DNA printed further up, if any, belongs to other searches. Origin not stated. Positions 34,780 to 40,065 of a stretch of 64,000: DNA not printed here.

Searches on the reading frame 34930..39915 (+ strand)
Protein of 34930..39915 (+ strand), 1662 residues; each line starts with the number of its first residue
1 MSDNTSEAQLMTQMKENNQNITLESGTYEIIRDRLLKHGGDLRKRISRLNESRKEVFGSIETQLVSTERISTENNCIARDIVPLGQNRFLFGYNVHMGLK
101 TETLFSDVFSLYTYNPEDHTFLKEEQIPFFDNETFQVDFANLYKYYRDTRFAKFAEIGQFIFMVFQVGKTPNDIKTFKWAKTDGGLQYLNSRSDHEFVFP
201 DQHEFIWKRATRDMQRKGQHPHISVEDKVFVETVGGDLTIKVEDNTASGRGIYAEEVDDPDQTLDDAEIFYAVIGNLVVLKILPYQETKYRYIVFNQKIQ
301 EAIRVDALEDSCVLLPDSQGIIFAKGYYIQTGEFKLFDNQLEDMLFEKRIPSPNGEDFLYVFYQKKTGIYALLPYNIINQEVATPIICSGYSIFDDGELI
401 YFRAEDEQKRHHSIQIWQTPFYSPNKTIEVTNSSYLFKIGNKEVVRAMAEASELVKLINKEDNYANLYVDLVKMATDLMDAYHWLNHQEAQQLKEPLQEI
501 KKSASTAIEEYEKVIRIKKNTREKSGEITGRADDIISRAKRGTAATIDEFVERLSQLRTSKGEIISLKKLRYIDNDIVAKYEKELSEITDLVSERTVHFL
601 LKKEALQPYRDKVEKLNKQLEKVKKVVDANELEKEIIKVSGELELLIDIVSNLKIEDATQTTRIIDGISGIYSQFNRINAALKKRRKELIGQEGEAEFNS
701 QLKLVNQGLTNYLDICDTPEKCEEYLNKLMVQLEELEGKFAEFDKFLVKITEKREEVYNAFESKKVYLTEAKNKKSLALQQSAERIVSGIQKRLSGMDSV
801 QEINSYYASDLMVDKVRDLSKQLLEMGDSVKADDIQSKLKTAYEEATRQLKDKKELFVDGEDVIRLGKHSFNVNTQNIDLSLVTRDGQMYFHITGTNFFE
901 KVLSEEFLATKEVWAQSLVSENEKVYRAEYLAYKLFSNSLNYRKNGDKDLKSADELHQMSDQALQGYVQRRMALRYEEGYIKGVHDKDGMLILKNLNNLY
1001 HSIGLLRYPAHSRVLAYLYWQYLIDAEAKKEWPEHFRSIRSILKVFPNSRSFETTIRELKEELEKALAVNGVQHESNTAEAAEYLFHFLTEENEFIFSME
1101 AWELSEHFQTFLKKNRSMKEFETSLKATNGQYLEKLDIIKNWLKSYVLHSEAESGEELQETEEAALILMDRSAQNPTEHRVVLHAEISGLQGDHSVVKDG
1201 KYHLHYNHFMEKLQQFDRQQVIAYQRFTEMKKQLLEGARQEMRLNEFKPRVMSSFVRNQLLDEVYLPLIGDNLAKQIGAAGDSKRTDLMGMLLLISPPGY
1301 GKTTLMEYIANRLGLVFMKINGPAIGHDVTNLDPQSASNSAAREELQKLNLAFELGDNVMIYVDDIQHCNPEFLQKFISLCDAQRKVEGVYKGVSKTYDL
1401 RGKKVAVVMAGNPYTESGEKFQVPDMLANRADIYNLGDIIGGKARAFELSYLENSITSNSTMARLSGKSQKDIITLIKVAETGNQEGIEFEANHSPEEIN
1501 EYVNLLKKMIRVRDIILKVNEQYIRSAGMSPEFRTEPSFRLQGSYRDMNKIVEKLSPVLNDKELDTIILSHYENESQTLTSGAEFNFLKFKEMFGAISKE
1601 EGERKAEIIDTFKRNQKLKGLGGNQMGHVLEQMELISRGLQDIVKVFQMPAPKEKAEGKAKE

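Call 5: search_protein_families(library=pfam, proteins=[window:34930-39915:+], max_evalue=0.01)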
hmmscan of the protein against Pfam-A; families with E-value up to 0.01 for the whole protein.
window:34930-39915:+ (1662 aa): 7 families
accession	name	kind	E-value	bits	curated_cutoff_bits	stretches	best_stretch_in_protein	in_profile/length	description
PF12458.13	DUF3686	-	4.2e-189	629.1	25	1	41-483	1-448/448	ATPase involved in DNA repair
PF25472.1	DUF7902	-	3.6e-29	101.2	26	1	604-688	1-85/85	Domain of unknown function (DUF7902)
PF00004.35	AAA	-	1.2e-06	29.4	21.2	1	1292-1373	1-73/131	ATPase family associated with various cellular activities (AAA)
PF07728.20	AAA_5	-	1.2e-05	25.7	22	1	1292-1417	2-127/139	AAA domain (dynein-related subfamily)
PF05496.18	RuvB_N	-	4.1e-05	23.8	27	1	1272-1327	18-71/159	Holliday junction DNA helicase RuvB P-loop domain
PF13401.12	AAA_22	-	0.00016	22.4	27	1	1290-1385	6-111/130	AAA domain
PF14265.11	DUF4355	-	0.0026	18.4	25.4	1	611-674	49-112/124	Capsid assembly scaffolding protein Gp46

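Call 6: search_protein_families(library=padloc, proteins=[window:34930-39915:+], max_evalue=0.01)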
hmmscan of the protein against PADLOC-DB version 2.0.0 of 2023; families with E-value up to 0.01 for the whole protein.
window:34930-39915:+ (1662 aa): 1 family
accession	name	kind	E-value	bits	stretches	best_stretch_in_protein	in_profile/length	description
PDLC04140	mad8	-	0.0023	15.5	1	1288-1448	26-151/314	mads_8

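Call 9: search_protein_families(library=ncbifam, proteins=[window:34930-39915:+], max_evalue=0.01)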
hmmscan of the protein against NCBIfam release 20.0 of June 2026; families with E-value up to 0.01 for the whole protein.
window:34930-39915:+ (1662 aa): 2 families
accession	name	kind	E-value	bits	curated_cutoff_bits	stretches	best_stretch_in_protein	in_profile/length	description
NF000868.0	PRK00080.1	equivalog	1.3e-05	24.3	282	1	1271-1327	35-89/330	Holliday junction branch migration DNA helicase RuvB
TIGR00635.1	ruvB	equivalog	0.00011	21.3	299.05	1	1282-1326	23-67/305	Holliday junction branch migration DNA helicase RuvB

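Call 11: find_related_loci(query=window:34930-39915:+, collection=genome_contigs, flank=10000)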
Query window:34930-39915:+ (1662 aa) in genome_contigs; peptide patterns used: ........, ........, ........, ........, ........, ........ (x = any residue, [..] = any of these).
78 stretches matched a pattern; 23 encode a relative of the query (tblastn E <= 1e-3); 22 distinct loci.
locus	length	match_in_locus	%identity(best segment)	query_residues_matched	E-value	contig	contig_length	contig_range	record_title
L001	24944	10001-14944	92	15-1662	0e+0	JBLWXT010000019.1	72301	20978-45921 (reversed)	MAG: Owenweeksia sp. isolate EA21-07 A21maxbin.029RE.5K@19, whole genome shotgun sequence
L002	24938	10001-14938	58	16-1659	0e+0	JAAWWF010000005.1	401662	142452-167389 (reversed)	MAG: Roseivirga sp. isolate FE80 Cluster8_contig_90, whole genome shotgun sequence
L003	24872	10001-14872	59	16-1643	0e+0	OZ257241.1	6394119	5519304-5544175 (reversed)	MAG: Roseivirga sp. isolate 41ee1c54-7d41-4592-86ce-9a47ec6e0262 genome assembly, chromosome: 1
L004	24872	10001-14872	58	16-1643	0e+0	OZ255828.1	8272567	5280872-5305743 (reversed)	MAG: Roseivirga sp. isolate 82bbba50-35e8-435f-88ae-ae73c2a65eae genome assembly, chromosome: 1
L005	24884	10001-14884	57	9-1648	0e+0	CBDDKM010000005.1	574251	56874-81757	MAG: Parvicellaceae bacterium isolate 2f2d11d2-0c83-4b6d-90d6-ffcac063f1ac genome assembly, contig: contig_5, whole geno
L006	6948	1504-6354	56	16-1643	0e+0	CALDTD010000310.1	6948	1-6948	MAG: uncultured Flavobacteriales bacterium isolate L1_Bin_METABAT__124_sub_1 genome assembly, contig: c_000001051435, wh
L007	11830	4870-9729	54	11-1643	0e+0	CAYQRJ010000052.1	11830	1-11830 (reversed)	MAG TPA_asm: uncultured Crocinitomix sp. isolate SRP163575_co1_361 genome assembly, contig: NODE_11951_length_11830_cov_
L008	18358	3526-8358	54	22-1643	0e+0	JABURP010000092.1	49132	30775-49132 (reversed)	MAG: Crocinitomicaceae bacterium isolate Bin_13 NODE_223_length_49132_cov_12.1693, whole genome shotgun sequence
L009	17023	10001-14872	52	9-1643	0e+0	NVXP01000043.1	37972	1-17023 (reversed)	MAG: Fluviicola sp. isolate NORP8 Contig_source1383C_2390, whole genome shotgun sequence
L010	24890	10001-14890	50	3-1641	0e+0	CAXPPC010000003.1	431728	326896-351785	MAG: Henriciella pelagia isolate 02um_C4D0801_2.44 genome assembly, contig: k127_637164, whole genome shotgun sequence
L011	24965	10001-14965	50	2-1657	0e+0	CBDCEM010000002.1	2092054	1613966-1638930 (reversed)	MAG: Cyclobacteriaceae bacterium isolate 715ca776-3538-4ce1-aff8-f83ee6eb7d73 genome assembly, contig: contig_2, whole g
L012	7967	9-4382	56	183-1647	0e+0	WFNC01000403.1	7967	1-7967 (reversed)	MAG: Flavobacteriales bacterium isolate S010_51 k151_303990, whole genome shotgun sequence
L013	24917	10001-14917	55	9-1660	0e+0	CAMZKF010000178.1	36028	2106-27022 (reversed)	uncultured Flavobacteriales bacterium isolate RB_MAG_00007 genome assembly, contig: RB_MAG_00007_000000000016, whole gen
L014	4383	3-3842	49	356-1643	0e+0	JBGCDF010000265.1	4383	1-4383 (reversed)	MAG: Crocinitomicaceae bacterium isolate SGMAG-82 contig265, whole genome shotgun sequence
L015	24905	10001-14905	52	22-1655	0e+0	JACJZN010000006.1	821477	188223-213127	MAG: Flavobacteriales bacterium isolate HK-STAS-BACT-65 HK-STAS-BACT-65_6, whole genome shotgun sequence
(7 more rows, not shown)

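Call 23: search_solved_structures(query=window:34930-39915:+, max_evalue=0.01)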
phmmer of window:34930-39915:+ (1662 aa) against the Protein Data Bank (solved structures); distinct sequences matched with E-value up to 0.01: 78 (the best 60 are shown).
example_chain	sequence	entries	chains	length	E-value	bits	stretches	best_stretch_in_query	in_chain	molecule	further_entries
5vc7_A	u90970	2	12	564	6.9e-05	23.6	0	1292-1327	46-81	VCP-like ATPase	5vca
6chs_H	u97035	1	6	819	8.1e-05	23.4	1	1261-1358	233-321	Putative cell division control protein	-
7wub_C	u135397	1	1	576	0.0001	23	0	1290-1348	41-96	Transitional endoplasmic reticulum ATPase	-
7wub_D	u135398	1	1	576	0.0001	23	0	1290-1348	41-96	Transitional endoplasmic reticulum ATPase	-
7lmy_A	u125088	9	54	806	0.00012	22.8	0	1262-1348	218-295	Transitional endoplasmic reticulum ATPase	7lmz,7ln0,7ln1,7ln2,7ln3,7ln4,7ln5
6mck_A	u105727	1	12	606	0.00012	22.8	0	1290-1348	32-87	Transitional endoplasmic reticulum ATPase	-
7rlb_A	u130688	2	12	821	0.00012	22.8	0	1262-1348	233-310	Transitional endoplasmic reticulum ATPase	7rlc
5g4g_A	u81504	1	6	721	0.00013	22.7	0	1292-1327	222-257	VCP-LIKE ATPASE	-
5g4f_A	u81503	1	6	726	0.00013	22.7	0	1292-1327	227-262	VCP-LIKE ATPASE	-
7rlj_A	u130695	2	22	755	0.00018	22.2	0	1290-1348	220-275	Transitional endoplasmic reticulum ATPase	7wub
8yka_A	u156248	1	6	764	0.00019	22.2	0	1290-1348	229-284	Transitional endoplasmic reticulum ATPase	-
5c18_A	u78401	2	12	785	0.0002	22.1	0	1290-1348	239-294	Transitional endoplasmic reticulum ATPase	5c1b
7y4w_A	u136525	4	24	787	0.0002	22.1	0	1290-1348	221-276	Transitional endoplasmic reticulum ATPase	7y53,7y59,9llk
5c19_A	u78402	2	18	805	0.00021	22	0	1290-1348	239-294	Transitional endoplasmic reticulum ATPase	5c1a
7mdm_B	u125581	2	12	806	0.00021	22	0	1290-1348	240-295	Transitional endoplasmic reticulum ATPase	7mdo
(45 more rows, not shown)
